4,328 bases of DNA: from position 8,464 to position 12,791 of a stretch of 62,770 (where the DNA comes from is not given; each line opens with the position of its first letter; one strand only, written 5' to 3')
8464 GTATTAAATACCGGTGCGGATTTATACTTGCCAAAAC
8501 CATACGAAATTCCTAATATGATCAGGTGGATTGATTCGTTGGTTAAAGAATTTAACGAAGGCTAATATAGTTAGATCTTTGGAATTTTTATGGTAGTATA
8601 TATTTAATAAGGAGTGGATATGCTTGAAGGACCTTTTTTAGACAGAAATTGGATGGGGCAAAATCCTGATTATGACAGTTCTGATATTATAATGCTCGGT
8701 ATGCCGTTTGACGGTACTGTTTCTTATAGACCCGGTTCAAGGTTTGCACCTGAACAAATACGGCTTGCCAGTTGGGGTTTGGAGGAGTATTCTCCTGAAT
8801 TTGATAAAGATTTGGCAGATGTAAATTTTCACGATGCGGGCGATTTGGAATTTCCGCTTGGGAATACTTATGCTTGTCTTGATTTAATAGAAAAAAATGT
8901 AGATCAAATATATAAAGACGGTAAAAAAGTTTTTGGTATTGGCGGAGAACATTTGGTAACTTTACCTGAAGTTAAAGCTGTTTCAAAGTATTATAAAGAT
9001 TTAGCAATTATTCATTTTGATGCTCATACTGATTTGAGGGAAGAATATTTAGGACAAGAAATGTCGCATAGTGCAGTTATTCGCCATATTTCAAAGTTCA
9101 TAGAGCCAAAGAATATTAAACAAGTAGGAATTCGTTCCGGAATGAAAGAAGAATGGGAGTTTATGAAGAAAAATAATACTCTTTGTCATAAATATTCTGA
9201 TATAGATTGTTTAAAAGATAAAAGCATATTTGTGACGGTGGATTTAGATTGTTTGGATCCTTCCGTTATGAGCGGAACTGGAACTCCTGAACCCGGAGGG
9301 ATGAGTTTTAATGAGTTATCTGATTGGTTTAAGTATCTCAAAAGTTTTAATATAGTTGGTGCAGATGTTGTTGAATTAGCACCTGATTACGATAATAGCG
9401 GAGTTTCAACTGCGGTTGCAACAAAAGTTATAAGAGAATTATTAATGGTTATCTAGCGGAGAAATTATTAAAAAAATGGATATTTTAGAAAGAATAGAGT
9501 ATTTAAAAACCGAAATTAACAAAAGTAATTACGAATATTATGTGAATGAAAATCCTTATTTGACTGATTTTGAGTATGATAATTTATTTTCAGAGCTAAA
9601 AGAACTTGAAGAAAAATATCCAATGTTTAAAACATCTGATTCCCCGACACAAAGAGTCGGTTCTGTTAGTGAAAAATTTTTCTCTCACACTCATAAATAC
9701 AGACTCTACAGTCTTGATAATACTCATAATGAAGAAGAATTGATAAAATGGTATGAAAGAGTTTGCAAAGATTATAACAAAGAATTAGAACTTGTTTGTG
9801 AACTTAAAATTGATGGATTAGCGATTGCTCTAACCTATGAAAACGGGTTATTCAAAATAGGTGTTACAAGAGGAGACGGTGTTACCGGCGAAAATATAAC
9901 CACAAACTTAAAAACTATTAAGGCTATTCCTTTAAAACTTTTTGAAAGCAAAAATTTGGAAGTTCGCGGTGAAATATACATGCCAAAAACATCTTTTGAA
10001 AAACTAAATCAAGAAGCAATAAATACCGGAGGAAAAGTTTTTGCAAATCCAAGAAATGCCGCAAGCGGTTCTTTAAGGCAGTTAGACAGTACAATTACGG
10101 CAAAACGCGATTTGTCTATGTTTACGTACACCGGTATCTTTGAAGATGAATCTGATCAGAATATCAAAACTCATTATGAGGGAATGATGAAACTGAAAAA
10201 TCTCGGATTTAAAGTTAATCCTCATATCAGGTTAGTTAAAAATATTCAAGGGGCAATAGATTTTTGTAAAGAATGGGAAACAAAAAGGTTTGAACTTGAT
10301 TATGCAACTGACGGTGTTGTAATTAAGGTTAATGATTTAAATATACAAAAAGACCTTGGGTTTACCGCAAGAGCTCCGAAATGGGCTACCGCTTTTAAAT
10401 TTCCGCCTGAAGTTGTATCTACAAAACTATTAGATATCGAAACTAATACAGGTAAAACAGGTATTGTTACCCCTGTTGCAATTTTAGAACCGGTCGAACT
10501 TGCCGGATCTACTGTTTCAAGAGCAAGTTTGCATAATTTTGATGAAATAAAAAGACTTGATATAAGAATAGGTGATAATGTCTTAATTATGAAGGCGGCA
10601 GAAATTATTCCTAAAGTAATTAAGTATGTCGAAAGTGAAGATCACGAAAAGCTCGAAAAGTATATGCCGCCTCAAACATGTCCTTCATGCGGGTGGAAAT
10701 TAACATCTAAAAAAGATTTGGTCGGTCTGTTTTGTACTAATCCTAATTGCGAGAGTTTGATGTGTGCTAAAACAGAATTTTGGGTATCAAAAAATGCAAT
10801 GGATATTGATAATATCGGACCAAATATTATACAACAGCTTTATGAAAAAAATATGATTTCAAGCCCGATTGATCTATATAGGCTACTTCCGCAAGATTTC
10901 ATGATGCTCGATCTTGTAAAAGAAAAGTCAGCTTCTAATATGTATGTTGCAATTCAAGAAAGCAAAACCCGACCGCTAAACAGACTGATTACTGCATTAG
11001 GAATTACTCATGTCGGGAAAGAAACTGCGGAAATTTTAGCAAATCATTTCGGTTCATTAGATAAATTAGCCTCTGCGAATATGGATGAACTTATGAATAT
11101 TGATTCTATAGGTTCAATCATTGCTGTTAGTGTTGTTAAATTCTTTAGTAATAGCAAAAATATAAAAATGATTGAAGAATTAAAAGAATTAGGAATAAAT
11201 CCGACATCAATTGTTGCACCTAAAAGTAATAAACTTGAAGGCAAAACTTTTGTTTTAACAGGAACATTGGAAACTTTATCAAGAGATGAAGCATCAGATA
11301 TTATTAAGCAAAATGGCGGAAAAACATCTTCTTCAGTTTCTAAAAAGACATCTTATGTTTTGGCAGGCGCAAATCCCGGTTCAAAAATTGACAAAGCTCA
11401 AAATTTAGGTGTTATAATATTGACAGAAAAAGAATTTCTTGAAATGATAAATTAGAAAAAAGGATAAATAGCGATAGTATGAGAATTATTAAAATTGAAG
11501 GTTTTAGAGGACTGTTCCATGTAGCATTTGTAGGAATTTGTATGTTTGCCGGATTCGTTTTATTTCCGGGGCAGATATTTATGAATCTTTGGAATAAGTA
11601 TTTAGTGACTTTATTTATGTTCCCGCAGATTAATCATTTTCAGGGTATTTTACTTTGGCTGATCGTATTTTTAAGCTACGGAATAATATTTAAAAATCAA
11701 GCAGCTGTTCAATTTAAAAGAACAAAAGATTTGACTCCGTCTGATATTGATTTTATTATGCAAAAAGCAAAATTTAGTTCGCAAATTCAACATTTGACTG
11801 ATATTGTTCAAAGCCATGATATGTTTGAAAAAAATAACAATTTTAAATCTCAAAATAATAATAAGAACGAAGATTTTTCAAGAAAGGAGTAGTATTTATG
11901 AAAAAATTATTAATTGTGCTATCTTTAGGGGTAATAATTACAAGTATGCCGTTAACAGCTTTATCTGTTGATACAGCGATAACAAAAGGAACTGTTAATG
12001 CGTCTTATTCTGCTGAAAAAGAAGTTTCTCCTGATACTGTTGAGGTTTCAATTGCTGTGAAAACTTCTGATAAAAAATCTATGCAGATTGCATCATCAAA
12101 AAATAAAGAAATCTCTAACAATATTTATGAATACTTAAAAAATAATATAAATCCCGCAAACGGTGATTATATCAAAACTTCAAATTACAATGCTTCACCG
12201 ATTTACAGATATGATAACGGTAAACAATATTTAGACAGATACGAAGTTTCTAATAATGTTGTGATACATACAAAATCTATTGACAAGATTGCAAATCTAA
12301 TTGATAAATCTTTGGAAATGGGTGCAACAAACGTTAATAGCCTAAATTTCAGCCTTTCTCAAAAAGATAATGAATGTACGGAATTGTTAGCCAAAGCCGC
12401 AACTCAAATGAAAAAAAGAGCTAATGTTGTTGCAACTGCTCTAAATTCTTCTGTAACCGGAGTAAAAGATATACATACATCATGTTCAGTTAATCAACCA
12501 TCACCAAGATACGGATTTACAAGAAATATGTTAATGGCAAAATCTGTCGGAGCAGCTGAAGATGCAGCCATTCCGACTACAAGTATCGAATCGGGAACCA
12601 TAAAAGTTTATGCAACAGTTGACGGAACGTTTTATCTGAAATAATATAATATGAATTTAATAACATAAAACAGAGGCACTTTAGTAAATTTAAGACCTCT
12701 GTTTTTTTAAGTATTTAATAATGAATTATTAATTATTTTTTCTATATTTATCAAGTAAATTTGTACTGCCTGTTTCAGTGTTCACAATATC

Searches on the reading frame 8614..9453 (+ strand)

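Call 10: search_protein_families(library=pfam, proteins=[window:8614-9453:+], max_evalue=0.001)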
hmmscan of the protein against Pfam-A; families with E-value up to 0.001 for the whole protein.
window:8614-9453:+ (280 aa): 1 family
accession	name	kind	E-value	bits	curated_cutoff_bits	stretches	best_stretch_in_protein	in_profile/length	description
PF00491.26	Arginase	-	4.6e-76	256.4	22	1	24-277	2-278/280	Arginase family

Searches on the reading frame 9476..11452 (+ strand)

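Call 10: search_protein_families(library=pfam, proteins=[window:9476-11452:+], max_evalue=0.001)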
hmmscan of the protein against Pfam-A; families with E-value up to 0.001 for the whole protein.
window:9476-11452:+ (659 aa): 9 families
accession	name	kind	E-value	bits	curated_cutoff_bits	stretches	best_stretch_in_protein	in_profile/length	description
PF01653.23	DNA_ligase_aden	-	1.8e-95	319.7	27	1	67-312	3-253/253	NAD-dependent DNA ligase adenylation domain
PF03120.22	DNA_ligase_OB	-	3.4e-31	107.4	32.9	1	316-390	2-76/79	NAD-dependent DNA ligase OB-fold domain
PF12826.13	HHH_2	-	7.1e-22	77.8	27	1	503-566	1-64/64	Helix-hairpin-helix motif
PF00533.33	BRCT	-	1.4e-17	64.1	21.3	1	582-658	1-78/78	BRCA1 C Terminus (BRCT) domain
PF14520.12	HHH_5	-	1.8e-07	32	27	1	508-554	5-52/57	Helix-hairpin-helix domain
PF22745.1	Nlig-Ia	-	1.7e-05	25.8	27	1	3-51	2-51/92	DNA ligase-like, N-terminal NAD+-binding domain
PF03119.21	DNA_ligase_ZBD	-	2.5e-05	24.5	25.8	1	401-425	1-25/27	NAD-dependent DNA ligase C4 zinc finger domain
PF12738.14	PTCB-BRCT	-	5.8e-05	23.4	22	1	599-650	10-60/63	twin BRCT domain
PF16589.12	BRCT_2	-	0.00076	20.2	27.3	0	587-650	3-66/86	BRCT domain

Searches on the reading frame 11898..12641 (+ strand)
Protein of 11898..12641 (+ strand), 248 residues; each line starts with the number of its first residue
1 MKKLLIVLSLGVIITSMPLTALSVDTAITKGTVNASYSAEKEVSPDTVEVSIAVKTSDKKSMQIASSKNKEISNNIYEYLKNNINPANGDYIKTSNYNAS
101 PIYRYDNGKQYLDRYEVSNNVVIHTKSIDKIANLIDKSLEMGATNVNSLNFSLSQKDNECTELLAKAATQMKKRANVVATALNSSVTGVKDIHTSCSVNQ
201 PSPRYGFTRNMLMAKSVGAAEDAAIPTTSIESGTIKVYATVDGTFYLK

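Call 10: search_protein_families(library=pfam, proteins=[window:11898-12641:+], max_evalue=0.001)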
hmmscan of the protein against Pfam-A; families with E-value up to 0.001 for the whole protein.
window:11898-12641:+ (248 aa): 1 family
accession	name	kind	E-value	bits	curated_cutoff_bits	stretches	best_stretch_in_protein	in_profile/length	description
PF04402.19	SIMPL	-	1.7e-37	130.1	25.2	1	38-245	6-205/205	Protein of unknown function (DUF541)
